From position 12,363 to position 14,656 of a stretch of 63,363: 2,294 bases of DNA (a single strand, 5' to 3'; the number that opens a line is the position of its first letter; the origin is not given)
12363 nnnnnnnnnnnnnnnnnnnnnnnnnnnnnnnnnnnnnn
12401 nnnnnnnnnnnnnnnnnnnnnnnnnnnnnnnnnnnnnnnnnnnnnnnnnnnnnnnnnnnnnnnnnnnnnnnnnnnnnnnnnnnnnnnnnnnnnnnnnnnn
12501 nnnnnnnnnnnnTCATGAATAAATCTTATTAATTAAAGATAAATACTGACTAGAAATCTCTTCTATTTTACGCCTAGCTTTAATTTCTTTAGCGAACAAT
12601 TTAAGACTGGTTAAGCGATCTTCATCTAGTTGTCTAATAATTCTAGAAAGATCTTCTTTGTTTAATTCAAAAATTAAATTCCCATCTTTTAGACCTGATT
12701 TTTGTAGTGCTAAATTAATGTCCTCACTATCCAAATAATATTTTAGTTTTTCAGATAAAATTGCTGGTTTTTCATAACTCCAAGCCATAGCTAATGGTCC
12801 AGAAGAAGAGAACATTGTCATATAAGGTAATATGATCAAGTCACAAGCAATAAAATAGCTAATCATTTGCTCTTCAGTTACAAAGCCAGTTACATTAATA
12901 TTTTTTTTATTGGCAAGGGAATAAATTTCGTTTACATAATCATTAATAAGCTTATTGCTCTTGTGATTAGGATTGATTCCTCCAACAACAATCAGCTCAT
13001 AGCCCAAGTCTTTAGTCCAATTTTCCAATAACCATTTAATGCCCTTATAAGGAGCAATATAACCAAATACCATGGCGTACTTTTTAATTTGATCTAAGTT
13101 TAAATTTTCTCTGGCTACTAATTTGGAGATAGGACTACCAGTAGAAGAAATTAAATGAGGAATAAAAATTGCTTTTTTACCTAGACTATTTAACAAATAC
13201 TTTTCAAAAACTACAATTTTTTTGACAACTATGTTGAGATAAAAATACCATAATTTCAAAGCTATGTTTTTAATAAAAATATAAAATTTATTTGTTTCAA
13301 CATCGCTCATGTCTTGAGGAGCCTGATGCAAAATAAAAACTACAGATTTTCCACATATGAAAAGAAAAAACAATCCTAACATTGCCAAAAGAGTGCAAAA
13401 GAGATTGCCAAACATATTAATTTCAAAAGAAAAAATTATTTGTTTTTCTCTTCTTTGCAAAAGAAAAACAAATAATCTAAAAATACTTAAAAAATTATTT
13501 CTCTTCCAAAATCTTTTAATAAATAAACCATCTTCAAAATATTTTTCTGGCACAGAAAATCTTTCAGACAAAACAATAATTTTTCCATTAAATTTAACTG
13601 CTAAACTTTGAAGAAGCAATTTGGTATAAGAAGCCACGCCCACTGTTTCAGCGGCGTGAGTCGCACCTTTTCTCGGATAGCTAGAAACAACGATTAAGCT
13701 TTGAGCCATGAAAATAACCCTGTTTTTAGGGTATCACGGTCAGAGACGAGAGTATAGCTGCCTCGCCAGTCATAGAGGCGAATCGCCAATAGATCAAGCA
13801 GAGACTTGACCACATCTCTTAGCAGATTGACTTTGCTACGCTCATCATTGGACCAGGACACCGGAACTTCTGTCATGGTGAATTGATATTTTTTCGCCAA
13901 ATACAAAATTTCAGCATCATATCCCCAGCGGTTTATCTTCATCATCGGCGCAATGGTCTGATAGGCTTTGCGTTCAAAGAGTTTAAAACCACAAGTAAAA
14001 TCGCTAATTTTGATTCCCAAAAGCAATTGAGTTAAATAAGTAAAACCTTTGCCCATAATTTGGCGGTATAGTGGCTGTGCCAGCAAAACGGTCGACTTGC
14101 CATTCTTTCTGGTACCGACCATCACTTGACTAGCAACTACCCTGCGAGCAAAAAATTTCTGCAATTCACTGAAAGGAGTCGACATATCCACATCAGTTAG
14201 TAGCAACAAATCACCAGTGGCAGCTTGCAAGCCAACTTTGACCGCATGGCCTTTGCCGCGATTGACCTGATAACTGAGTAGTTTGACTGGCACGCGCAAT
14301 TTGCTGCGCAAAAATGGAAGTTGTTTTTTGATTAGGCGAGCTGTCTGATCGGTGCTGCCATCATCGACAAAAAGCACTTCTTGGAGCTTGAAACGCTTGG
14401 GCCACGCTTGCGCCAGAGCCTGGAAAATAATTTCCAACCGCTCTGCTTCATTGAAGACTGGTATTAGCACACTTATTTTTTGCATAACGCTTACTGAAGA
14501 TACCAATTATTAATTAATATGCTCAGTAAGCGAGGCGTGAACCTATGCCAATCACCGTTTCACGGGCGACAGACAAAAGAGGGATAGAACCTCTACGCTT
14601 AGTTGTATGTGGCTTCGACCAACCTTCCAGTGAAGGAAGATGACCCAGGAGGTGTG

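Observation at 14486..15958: Sharp high-GC insert carrying one lipoprotein gene inside a low-GC genome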

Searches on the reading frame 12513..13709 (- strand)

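Call 9: search_protein_families(library=pfam, proteins=[window:12513-13709:-], max_evalue=0.01)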
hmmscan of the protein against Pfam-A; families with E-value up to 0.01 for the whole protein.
window:12513-13709:- (398 aa): 2 families
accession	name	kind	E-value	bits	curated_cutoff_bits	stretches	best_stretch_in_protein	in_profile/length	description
PF13692.12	Glyco_trans_1_4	-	5.4e-07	30.4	27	1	212-320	4-107/142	Glycosyl transferases group 1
PF00534.26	Glycos_transf_1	-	6.6e-07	29.5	26.4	1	200-302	6-103/172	Glycosyl transferases group 1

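Call 39: search_protein_families(library=ncbifam, proteins=[window:12513-13709:-], max_evalue=0.1)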
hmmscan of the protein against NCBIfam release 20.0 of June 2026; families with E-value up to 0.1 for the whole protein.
window:12513-13709:- (398 aa): 4 families
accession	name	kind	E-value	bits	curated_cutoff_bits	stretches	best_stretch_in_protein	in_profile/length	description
NF012028.0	PRK15484.1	subfamily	3.4e-06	26.4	618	1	195-296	179-284/380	lipopolysaccharide N-acetylglucosaminyltransferase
NF038295.1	EPS_HpsP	equivalog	7.7e-06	25.1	550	1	179-327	177-325/388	hormogonium polysaccharide biosynthesis glycosyltransferase HpsP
NF053513.1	Gtran_IagA_BgsA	equivalog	0.0091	15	460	1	200-391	152-326/333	LTA glycolipid anchor biosynthesis glycosyltransferase, IagA/BgsA family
NF047684.1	TeichurnBiosyTuaC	equivalog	0.017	14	550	1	195-296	205-297/391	teichuronic acid biosynthesis protein TuaC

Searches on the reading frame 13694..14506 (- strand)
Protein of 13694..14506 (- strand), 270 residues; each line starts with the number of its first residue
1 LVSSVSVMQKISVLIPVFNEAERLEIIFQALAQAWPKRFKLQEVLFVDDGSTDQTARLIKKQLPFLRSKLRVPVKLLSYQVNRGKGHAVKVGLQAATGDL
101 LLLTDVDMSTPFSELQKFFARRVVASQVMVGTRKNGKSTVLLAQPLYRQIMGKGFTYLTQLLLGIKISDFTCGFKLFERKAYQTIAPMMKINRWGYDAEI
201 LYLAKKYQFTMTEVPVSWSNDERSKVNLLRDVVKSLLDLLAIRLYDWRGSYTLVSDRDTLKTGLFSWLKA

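Call 9: search_protein_families(library=pfam, proteins=[window:13694-14506:-], max_evalue=0.01)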
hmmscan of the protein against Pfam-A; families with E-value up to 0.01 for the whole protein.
window:13694-14506:- (270 aa): 3 families
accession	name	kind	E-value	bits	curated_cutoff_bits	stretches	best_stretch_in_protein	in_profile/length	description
PF00535.33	Glycos_transf_2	-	1.9e-21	77.1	23.3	1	12-184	1-166/168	Glycosyl transferase family 2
PF10111.15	Glyco_tranf_2_2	-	0.0026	17.7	27.3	1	12-116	1-100/276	Glycosyltransferase like family 2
PF13641.12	Glyco_tranf_2_3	-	0.0056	17.2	27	1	10-109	2-98/230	Glycosyltransferase like family 2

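Call 39: search_protein_families(library=ncbifam, proteins=[window:13694-14506:-], max_evalue=0.1)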
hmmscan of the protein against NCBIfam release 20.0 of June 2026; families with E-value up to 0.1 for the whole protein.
window:13694-14506:- (270 aa): 22 families
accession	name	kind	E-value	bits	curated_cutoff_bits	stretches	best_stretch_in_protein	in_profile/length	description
NF047588.1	GlcsyltransPgfSStrep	equivalog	2.5e-21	76.2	500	1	10-194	2-176/308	glycosyltransferase PgfS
NF007986.1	PRK10714.1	equivalog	2.9e-17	62.7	529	1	7-240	4-223/316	undecaprenyl-phosphate 4-deoxy-4-formamido-L-arabinose transferase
NF041875.1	EPS_EpsD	equivalog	8.8e-14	51.6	370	1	11-131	1-114/325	exopolysaccharide biosynthesis glycosyltransferase EpsD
TIGR03937.1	PgaC_IcaA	equivalog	7.4e-13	48.2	422.3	1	7-107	43-135/407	poly-beta-1,6-N-acetyl-D-glucosamine synthase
TIGR04283.1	glyco_like_mftF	equivalog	1.4e-11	44.5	182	1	11-111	1-86/221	TIGR04283 family arsenosugar biosynthesis glycosyltransferase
NF007482.0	PRK10073.1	equivalog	5e-11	42.2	423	1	7-107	4-95/334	glycosyltransferase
NF058614.1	PPMAGASynPpgS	equivalog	6e-11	42.2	370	1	13-225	4-205/226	polyprenyl-phospho-N-acetylgalactosaminyl synthase PpgS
NF010496.0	PRK13915.1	equivalog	1.4e-10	40.8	262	1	8-114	30-133/307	glucosyl-3-phosphoglycerate synthase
TIGR03965.1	mycofact_glyco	equivalog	2.5e-09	36.5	280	1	6-117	71-174/467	mycofactocin biosynthesis glycosyltransferase MftF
NF041391.1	DPhHxTase_Halo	equivalog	2.7e-09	36.3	375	1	18-220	4-185/213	dolichyl-phosphate hexose transferase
TIGR04182.1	glyco_TIGR04182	equivalog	9.6e-09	35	325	1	11-235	2-210/293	S-layer glycoprotein N-glycosyltransferase AglJ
TIGR03469.1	HpnB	hypoth_equivalog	5.2e-08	32.3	379.25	1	6-128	41-166/386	hopene-associated glycosyltransferase HpnB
NF038302.1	EPS_HpsE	equivalog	2.6e-07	29.9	300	1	10-107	2-96/307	hormogonium polysaccharide biosynthesis glycosyltransferase HpsE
NF045692.1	OglycostaseCruG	equivalog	2.3e-06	26.8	600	1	4-62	36-91/386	2'-O-glycosyltransferase CruG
NF050819.1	PolSacchBiosHfsG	equivalog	2.9e-05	23.4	500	1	9-110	12-104/302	polysaccharide biosynthesis protein HfsG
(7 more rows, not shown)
